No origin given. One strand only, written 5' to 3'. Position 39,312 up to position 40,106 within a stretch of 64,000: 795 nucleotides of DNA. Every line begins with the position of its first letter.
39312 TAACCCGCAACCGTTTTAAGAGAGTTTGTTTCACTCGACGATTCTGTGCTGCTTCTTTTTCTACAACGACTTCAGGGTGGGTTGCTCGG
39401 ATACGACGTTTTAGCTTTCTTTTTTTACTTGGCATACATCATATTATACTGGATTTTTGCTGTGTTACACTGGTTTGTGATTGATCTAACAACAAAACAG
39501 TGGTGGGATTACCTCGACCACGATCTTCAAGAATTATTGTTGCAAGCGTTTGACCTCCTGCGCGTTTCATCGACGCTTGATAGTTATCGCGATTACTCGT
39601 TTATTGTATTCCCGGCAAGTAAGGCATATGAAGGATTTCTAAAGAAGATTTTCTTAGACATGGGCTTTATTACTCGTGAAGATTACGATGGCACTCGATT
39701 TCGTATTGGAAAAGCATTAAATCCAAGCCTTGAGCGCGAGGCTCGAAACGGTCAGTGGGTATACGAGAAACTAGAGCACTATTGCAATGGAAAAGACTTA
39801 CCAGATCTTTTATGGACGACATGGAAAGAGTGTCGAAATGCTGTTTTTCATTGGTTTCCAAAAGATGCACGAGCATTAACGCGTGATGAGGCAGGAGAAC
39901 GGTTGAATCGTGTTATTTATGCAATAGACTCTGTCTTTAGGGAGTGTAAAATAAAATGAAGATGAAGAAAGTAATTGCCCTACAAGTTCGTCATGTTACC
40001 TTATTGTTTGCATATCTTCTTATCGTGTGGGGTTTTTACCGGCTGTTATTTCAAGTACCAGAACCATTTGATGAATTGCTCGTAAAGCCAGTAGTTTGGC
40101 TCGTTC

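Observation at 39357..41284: Translationally coupled HEPN-motif protein + CPBP (Abi/CAAX) intramembrane protease module between the PBP pair and the nrd operon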

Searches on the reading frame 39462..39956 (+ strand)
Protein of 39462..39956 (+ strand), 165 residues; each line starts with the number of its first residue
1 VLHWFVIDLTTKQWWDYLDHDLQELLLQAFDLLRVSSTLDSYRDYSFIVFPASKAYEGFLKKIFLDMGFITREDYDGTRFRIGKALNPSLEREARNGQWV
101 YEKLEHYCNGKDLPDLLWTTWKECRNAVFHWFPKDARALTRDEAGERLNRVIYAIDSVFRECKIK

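Call 3: search_protein_families(library=pfam, proteins=[window:39462-39956:+], max_evalue=1)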
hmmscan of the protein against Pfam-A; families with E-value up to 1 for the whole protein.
window:39462-39956:+ (165 aa): 3 families
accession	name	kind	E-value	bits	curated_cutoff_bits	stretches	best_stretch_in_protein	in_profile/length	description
PF18869.6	HEPN_RnaseLS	-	1.2e-06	29.3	29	1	26-77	12-60/124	RnaseLS-like HEPN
PF19034.5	RnlA-toxin_DBD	-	0.00014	22.6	27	1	16-73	18-72/125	RNase LS, bacterial toxin DBD domain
PF04714.18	BCL_N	-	0.13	12.6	25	1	136-158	4-26/49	BCL7, N-terminal conserver region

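Call 4: search_protein_families(library=ncbifam, proteins=[window:39462-39956:+], max_evalue=1)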
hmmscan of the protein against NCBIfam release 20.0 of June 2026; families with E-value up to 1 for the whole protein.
window:39462-39956:+ (165 aa): 0 families

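Call 5: search_protein_families(library=padloc, proteins=[window:39462-39956:+], max_evalue=1)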
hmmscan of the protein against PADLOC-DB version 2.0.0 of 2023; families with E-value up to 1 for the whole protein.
window:39462-39956:+ (165 aa): 0 families

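Call 6: find_homologous_proteins(query=window:39462-39956:+, max_evalue=0.001)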
Query window:39462-39956:+ (165 aa): 1095 proteins with E <= 0.001 among 1139 candidates; the best 120 are listed.
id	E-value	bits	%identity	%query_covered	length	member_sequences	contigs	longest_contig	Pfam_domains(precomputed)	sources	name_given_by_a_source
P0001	1.5e-110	385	100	100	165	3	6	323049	PF18869.6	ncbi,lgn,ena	-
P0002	1.5e-80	288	77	96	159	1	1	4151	PF18869.6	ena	-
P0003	3.9e-80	286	75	96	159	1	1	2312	PF18869.6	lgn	-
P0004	1.1e-78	282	75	95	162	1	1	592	PF18869.6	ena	-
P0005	2.4e-77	277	75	96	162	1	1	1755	PF18869.6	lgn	-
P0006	2.5e-76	274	75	96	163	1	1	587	-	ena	-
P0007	4.9e-74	266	70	96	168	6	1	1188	-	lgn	-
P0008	1.3e-73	265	70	96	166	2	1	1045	-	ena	-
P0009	1.7e-73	265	70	96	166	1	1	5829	-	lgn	-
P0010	2.0e-71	258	68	97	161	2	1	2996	-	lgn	-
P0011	2.4e-71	258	66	96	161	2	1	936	PF18869.6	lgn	-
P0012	9.8e-68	246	66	96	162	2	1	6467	-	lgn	-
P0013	3.7e-64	234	61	96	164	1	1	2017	-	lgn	-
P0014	2.2e-62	228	63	95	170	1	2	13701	-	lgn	-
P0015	8.4e-61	223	61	95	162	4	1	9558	PF18869.6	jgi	jgi:hypothetical protein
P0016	3.6e-58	215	59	96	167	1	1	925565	PF18869.6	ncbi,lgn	-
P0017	5.2e-58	214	60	95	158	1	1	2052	PF18869.6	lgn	-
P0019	2.9e-57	212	57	96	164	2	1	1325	PF18869.6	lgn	-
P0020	2.9e-57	212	58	96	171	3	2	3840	PF18869.6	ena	-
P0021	3.6e-57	211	58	97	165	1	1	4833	PF18869.6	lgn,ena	-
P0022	5.1e-57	211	59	96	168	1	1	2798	PF18869.6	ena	-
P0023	5.5e-57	211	60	95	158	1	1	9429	PF19034.6,PF18869.6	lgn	-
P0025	7.7e-57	210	59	96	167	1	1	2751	PF18869.6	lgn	-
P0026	1.2e-56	210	57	96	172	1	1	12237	PF18869.6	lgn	-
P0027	1.4e-56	210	58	96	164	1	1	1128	PF18869.6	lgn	-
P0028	1.7e-56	209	58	96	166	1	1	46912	PF19034.6,PF18869.6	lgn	-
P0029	2.0e-56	209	56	96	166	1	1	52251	PF18869.6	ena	-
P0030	2.7e-56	209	58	96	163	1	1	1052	PF18869.6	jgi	jgi:hypothetical protein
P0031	3.5e-56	208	58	95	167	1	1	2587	PF18869.6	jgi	jgi:hypothetical protein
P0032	3.7e-56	208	57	97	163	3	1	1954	PF19034.6,PF18869.6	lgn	-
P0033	3.9e-56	208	60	95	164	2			PF18869.6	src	-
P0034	4.4e-56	208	57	96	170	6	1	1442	PF19034.6,PF18869.6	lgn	-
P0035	4.7e-56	208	58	97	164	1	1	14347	PF19034.6,PF18869.6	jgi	jgi:hypothetical protein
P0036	4.9e-56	208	57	97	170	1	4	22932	PF18869.6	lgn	-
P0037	6.4e-56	207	58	96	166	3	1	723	PF18869.6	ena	-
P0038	6.7e-56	207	58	96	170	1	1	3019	PF18869.6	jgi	-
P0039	7.1e-56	207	58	95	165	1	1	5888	PF19034.6,PF18869.6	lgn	-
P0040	7.4e-56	207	59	96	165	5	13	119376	PF18869.6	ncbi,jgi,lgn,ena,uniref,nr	ncbi:hypothetical protein A2803_03110 [Candidatus Woesebacteria bacterium RIFCSPHIGHO2_01_FULL_44_21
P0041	8.7e-56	207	61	95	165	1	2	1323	PF19034.6,PF18869.6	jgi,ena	-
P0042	9.2e-56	207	57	95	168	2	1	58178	PF18869.6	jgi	jgi:hypothetical protein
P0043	1.1e-55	207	55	97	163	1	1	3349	PF19034.6,PF18869.6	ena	-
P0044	1.3e-55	206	61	95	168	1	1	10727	PF18869.6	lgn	-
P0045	1.3e-55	206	57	95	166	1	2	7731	PF18869.6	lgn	-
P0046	1.4e-55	206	56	95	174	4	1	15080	PF18869.6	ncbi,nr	ncbi:hypothetical protein IID22_00720 [Patescibacteria group bacterium]|nr:hypothetical protein [Pat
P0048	1.7e-55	206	58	96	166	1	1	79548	PF18869.6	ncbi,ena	-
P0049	1.9e-55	206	58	96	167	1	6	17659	PF18869.6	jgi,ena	-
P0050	2.1e-55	206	55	96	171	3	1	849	PF18869.6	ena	-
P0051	2.3e-55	206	57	95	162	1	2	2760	PF18869.6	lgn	-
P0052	2.3e-55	206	56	95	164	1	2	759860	PF18869.6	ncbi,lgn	-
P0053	2.4e-55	205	57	96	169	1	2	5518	PF19034.6,PF18869.6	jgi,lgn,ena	-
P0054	2.5e-55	205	57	97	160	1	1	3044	PF19034.6,PF18869.6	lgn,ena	-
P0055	2.7e-55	205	58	96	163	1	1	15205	PF18869.6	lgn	-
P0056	2.7e-55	205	58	95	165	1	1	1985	PF19034.6,PF18869.6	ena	-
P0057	3.1e-55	205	58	96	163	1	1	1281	PF18869.6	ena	-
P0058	3.3e-55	205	55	95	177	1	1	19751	PF18869.6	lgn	-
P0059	4.0e-55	205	55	96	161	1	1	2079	PF18869.6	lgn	-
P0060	4.4e-55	205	58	97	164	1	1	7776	PF18869.6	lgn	-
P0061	6.3e-55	204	56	95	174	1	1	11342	PF18869.6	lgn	-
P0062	6.8e-55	204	61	95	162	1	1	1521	PF19034.6,PF18869.6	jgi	-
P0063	1.1e-54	203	55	96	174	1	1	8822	PF18869.6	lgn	-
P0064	1.2e-54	203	55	95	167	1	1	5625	PF18869.6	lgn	-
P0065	1.2e-54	203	57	96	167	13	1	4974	PF18869.6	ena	-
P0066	1.2e-54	203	58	96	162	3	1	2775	PF19034.6,PF18869.6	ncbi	-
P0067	1.4e-54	203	56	96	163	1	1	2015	PF18869.6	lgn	-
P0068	1.6e-54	203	58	96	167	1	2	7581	PF19034.6,PF18869.6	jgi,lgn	jgi:hypothetical protein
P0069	1.9e-54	203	58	95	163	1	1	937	PF18869.6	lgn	-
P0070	2.0e-54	202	53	95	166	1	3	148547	PF18869.6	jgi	jgi:hypothetical protein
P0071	2.1e-54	202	55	97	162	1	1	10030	PF18869.6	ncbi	-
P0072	2.1e-54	202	57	96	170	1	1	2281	PF18869.6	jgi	jgi:hypothetical protein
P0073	2.5e-54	202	56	95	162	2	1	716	PF18869.6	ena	-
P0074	2.6e-54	202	56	95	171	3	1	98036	PF18869.6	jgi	-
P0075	2.7e-54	202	55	96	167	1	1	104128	PF18869.6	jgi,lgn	jgi:hypothetical protein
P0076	2.9e-54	202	55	96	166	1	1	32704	PF18869.6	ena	-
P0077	2.9e-54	202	58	95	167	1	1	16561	PF19034.6,PF18869.6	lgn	-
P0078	3.2e-54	202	54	95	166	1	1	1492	PF18869.6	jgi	-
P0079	3.3e-54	202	57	97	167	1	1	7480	PF18869.6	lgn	-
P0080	3.4e-54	202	55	97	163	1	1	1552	PF19034.6,PF18869.6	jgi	-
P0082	3.7e-54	202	57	95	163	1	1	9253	PF18869.6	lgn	-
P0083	3.8e-54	202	58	96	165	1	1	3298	PF18869.6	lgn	-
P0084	4.2e-54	201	56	96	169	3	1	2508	PF18869.6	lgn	-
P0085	4.3e-54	201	57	95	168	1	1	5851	PF19034.6,PF18869.6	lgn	-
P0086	4.6e-54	201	55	96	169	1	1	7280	PF18869.6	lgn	-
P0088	5.1e-54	201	55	96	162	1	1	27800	PF19034.6,PF18869.6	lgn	-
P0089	5.2e-54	201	54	96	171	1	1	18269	PF18869.6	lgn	-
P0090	5.3e-54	201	57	96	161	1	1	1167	PF18869.6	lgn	-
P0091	5.5e-54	201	54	99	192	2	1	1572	PF18869.6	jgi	jgi:hypothetical protein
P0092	6.2e-54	201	54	95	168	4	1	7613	PF18869.6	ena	-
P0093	6.2e-54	201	59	96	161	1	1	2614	PF19034.6,PF18869.6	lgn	-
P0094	6.7e-54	201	55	96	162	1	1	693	PF18869.6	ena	-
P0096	7.0e-54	201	54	96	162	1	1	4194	PF18869.6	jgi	-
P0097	7.1e-54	201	60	96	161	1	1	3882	PF19034.6,PF18869.6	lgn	-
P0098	7.1e-54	201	58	95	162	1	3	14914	PF18869.6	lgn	-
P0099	7.1e-54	201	57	95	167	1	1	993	PF18869.6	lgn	-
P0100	7.7e-54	201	56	96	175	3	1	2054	PF19034.6,PF18869.6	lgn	-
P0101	8.1e-54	201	55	97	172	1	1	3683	PF19034.6,PF18869.6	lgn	-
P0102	8.6e-54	200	55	95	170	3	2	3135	PF18869.6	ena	-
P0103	9.5e-54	200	57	96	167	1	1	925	PF18869.6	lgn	-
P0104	1.3e-53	200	58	95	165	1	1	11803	PF18869.6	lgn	-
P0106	1.5e-53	200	56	95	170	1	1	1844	PF18869.6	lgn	-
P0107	1.7e-53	199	54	95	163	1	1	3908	PF18869.6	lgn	-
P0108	1.8e-53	199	56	95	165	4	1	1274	PF18869.6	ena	-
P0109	1.9e-53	199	56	95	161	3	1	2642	PF19034.6,PF18869.6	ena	-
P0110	1.9e-53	199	58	95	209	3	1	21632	PF18869.6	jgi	-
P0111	1.9e-53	199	58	96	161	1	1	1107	PF19034.6,PF18869.6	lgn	-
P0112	1.9e-53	199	55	96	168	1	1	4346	PF18869.6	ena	-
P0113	2.0e-53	199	56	95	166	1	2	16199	PF18869.6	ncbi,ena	-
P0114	2.0e-53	199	54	95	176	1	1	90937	PF18869.6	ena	-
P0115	2.1e-53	199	56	96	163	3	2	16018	PF18869.6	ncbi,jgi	ncbi:MAG: hypothetical protein P8Y17_00180 [Patescibacteria group bacterium]|jgi:hypothetical protei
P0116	2.3e-53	199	53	97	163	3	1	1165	PF18869.6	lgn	-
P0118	2.4e-53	199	54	95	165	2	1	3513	PF18869.6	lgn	-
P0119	2.5e-53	199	54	96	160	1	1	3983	PF18869.6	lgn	-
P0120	2.7e-53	199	54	95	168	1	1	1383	PF18869.6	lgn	-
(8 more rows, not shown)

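Call 7: search_solved_structures(query=window:39462-39956:+, max_evalue=10, show_alignments=3)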
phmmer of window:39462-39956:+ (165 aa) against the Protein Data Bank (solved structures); distinct sequences matched with E-value up to 10: 1.
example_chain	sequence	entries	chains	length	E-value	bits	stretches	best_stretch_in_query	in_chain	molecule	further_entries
4lzp_B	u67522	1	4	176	0.63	13.6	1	34-107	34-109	Putative uncharacterized protein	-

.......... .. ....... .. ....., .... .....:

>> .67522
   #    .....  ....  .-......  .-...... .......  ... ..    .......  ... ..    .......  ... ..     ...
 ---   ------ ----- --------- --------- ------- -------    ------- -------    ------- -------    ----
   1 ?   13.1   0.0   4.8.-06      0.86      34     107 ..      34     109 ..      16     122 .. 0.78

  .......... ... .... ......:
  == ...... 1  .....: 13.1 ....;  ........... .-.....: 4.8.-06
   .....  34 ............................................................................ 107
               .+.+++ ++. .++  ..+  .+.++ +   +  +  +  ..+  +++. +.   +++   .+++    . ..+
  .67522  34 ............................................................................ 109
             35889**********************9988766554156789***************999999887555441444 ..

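Call 9: find_encoding_contigs(protein=P0016, flank=6000, max_places=2)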
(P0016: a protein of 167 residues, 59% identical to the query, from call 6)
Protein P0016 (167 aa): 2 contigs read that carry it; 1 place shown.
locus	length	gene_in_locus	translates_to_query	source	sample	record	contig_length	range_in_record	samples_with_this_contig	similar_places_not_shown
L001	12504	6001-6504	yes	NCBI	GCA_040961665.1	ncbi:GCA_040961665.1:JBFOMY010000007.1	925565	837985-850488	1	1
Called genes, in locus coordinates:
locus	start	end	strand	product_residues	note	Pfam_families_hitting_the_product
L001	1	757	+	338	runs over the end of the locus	PF13354:Beta-lactamase2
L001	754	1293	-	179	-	-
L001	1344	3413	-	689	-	PF00912:Transgly, PF00905:Transpeptidase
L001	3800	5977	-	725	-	PF00912:Transgly, PF00905:Transpeptidase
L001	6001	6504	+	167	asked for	PF18869:HEPN_RnaseLS (weak)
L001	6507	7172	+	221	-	PF02517:Rce1-like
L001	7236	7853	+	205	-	PF18915:DUF5667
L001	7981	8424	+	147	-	PF22811:Zn_ribbon_NrdR, PF03477:ATP-cone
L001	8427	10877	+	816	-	PF00317:Ribonuc_red_lgN, PF02867:Ribonuc_red_lgC, PF12637:TSCPD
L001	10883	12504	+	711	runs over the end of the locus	PF03477:ATP-cone, PF00317:Ribonuc_red_lgN, PF02867:Ribonuc_red_lgC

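Call 10: find_encoding_contigs(protein=P0052, flank=6000, max_places=2)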
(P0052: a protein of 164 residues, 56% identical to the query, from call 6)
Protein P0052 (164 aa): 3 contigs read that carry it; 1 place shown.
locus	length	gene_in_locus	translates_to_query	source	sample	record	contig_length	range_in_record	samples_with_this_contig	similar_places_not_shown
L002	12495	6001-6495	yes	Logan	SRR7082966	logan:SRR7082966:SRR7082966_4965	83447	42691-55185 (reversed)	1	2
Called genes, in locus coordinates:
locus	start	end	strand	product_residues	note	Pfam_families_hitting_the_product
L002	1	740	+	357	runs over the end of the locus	PF13354:Beta-lactamase2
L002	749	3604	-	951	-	PF00912:Transgly, PF00905:Transpeptidase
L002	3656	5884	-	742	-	PF00912:Transgly, PF00905:Transpeptidase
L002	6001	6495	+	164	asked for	PF18869:HEPN_RnaseLS (faint)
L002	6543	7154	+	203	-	PF18915:DUF5667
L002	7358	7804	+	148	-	PF22811:Zn_ribbon_NrdR, PF03477:ATP-cone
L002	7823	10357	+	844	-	PF00317:Ribonuc_red_lgN, PF02867:Ribonuc_red_lgC, PF12637:TSCPD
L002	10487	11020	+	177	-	PF01923:Cob_adeno_trans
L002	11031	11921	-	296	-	-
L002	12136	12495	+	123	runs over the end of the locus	-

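Call 11: find_encoding_contigs(protein=P0040, flank=6000, max_places=2)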
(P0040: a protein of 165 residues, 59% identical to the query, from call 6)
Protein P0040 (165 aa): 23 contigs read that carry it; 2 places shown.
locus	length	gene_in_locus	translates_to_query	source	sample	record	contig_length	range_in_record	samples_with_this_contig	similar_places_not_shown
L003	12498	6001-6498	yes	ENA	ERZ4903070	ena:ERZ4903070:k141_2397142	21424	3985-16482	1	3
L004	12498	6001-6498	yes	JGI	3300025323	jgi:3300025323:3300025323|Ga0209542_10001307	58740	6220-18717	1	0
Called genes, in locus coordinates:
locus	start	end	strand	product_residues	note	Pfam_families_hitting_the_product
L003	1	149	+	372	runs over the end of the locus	PF13354:Beta-lactamase2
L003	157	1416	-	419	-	-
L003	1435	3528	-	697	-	PF00912:Transgly, PF00905:Transpeptidase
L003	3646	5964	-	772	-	PF00912:Transgly, PF00905:Transpeptidase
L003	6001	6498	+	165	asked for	PF18869:HEPN_RnaseLS (weak)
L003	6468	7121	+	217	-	PF02517:Rce1-like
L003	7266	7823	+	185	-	-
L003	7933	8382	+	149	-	PF22811:Zn_ribbon_NrdR, PF03477:ATP-cone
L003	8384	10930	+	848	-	PF00317:Ribonuc_red_lgN, PF02867:Ribonuc_red_lgC, PF12637:TSCPD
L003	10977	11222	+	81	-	PF04014:MazE_antitoxin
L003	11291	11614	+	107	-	PF01850:PIN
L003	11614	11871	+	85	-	PF07866:DUF1653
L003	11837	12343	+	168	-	PF00293:NUDIX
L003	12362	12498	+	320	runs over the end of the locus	PF01636:APH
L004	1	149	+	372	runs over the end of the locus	PF13354:Beta-lactamase2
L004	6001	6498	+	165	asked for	PF18869:HEPN_RnaseLS (weak)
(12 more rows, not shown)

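Call 12: find_related_loci(query=A1, collection=genome_contigs, flank=8000)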
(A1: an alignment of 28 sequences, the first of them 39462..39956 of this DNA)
Query A1 (165 aa) in genome_contigs; peptide patterns used: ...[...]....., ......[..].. (x = any residue, [..] = any of these).
334 stretches matched a pattern; 260 encode a relative of the query (tblastn E <= 1e-3); the best 80 are kept; 80 distinct loci.
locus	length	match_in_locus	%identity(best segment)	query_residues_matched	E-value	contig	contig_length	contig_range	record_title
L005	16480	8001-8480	72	6-165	2e-77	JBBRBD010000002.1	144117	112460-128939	MAG: Patescibacteria group bacterium isolate Co_metawrap_2327 Cmw_2327_k141_7529849_length_144117_cov_13.0000, whole gen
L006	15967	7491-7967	71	6-164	4e-77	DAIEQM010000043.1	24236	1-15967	MAG TPA_asm: Candidatus Woesebacteria bacterium isolate clean1188 k141_1529293, whole genome shotgun sequence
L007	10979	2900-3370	60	9-165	3e-63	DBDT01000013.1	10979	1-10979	MAG TPA_asm: Candidatus Woesebacteria bacterium UBA925 UBA925_contig_3509, whole genome shotgun sequence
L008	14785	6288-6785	58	1-165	2e-59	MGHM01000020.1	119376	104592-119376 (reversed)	MAG: Candidatus Woesebacteria bacterium RIFCSPLOWO2_01_FULL_44_24b rifcsplowo2_01_scaffold_576, whole genome shotgun seq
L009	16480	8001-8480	58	7-165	1e-58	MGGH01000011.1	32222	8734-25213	MAG: Candidatus Woesebacteria bacterium RIFCSPHIGHO2_01_FULL_39_23 rifcsphigho2_01_scaffold_2288, whole genome shotgun s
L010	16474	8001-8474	56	8-164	7e-58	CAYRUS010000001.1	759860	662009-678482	MAG TPA_asm: uncultured Gammaproteobacteria bacterium isolate SRP144015_co1_9 genome assembly, contig: NODE_2_length_759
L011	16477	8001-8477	55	7-164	1e-56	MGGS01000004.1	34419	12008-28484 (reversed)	MAG: Candidatus Woesebacteria bacterium RIFCSPHIGHO2_02_FULL_42_20 rifcsphigho2_02_scaffold_1584, whole genome shotgun s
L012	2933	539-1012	53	7-164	9e-56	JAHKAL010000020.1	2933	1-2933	MAG: Patescibacteria group bacterium isolate Undefined_mixed_planktonic.mb.4 Undefined_mixed_pla.mb.4_k141_348630, whole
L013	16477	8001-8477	57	6-164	5e-56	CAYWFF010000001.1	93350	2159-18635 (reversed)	MAG TPA_asm: uncultured Gammaproteobacteria bacterium isolate SRP193661_co1_213 genome assembly, contig: NODE_283_length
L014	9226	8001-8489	54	9-164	5e-56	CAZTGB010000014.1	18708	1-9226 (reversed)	MAG TPA_asm: uncultured Gammaproteobacteria bacterium isolate SRP090828_co3_120 genome assembly, contig: NODE_478_length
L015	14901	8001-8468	56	9-164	5e-56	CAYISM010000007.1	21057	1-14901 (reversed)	MAG TPA_asm: uncultured Gammaproteobacteria bacterium isolate ERP119705_co3_788 genome assembly, contig: NODE_2843_lengt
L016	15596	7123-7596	51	8-164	6e-55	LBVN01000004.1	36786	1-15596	MAG: Candidatus Woesebacteria bacterium GW2011_GWB1_38_8b UT10_C0004, whole genome shotgun sequence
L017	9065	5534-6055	53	7-165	9e-55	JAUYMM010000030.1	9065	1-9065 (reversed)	MAG: Candidatus Woesebacteria bacterium isolate C24_metabat.bin.86_sub C24_k141_881364, whole genome shotgun sequence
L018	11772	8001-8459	55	14-165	9e-55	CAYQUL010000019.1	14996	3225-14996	MAG TPA_asm: uncultured Gammaproteobacteria bacterium isolate SRP342105_co1_495 genome assembly, contig: NODE_5381_lengt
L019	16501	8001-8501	50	7-165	2e-54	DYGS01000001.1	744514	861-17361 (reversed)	MAG TPA_asm: Candidatus Microgenomatus sp. isolate BE2012_5_35_30 Afr_mines_BE2012_3_length_744514_cov_13_281153, whole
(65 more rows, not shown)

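Call 17: predict_structure(alignment_id=A1)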
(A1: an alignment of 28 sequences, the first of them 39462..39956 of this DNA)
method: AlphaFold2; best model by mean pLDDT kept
length: 165 residues; sequences in the alignment: 28
mean_pLDDT: 89.5   pTM: 0.87
mean pLDDT of the five models: 89.5, 89.1, 88.1, 87.9, 87.7
residues with pLDDT >= 90: 118; 70-90: 29; 50-70: 16; < 50: 2
segments of 3 or more residues with pLDDT < 50: none
pLDDT, mean of each block of 10 residues (from residue 1): 71 96 98 87 88 97 95 93 94 84 93 97 88 71 95 95 70
secondary structure, 60 per line:
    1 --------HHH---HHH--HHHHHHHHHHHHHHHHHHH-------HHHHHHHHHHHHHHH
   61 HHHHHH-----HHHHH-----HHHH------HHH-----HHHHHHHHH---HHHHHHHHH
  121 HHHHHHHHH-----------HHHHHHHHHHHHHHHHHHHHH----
elements in order: H20-38 H46-66 H72-76 H82-85 H100-108 H112-129 H141-161

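Call 19: search_protein_representatives(alignment_id=A1)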
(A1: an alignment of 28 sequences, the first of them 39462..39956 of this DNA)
Query: 28 sequences, 165 profile positions. Proteins with E-value up to 0.001 (for the whole library): 217; up to 1e-10: 144; up to 1e-30: 58. The best 150 are listed.
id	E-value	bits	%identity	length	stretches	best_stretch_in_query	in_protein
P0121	5.5e-67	241.4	-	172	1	3-162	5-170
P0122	1.5e-62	226.9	-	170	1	3-160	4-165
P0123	1.1e-59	217.6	-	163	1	4-162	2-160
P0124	1.1e-56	207.8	-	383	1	3-162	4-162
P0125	3.3e-54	199.8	-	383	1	5-160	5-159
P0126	1.4e-49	184.8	-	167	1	10-162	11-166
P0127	1.0e-48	181.9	-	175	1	3-162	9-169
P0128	3.9e-45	170.3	-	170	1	8-156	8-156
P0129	3.5e-44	167.2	-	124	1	34-160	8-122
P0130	6.8e-43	163.0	-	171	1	7-156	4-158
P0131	1.2e-42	162.2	-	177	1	6-157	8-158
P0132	1.7e-42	161.7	-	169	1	4-153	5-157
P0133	2.0e-42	161.5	-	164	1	6-158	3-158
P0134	3.5e-42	160.7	-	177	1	9-161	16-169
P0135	3.9e-42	160.5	-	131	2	81-162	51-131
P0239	5.8e-14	68.9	-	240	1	11-158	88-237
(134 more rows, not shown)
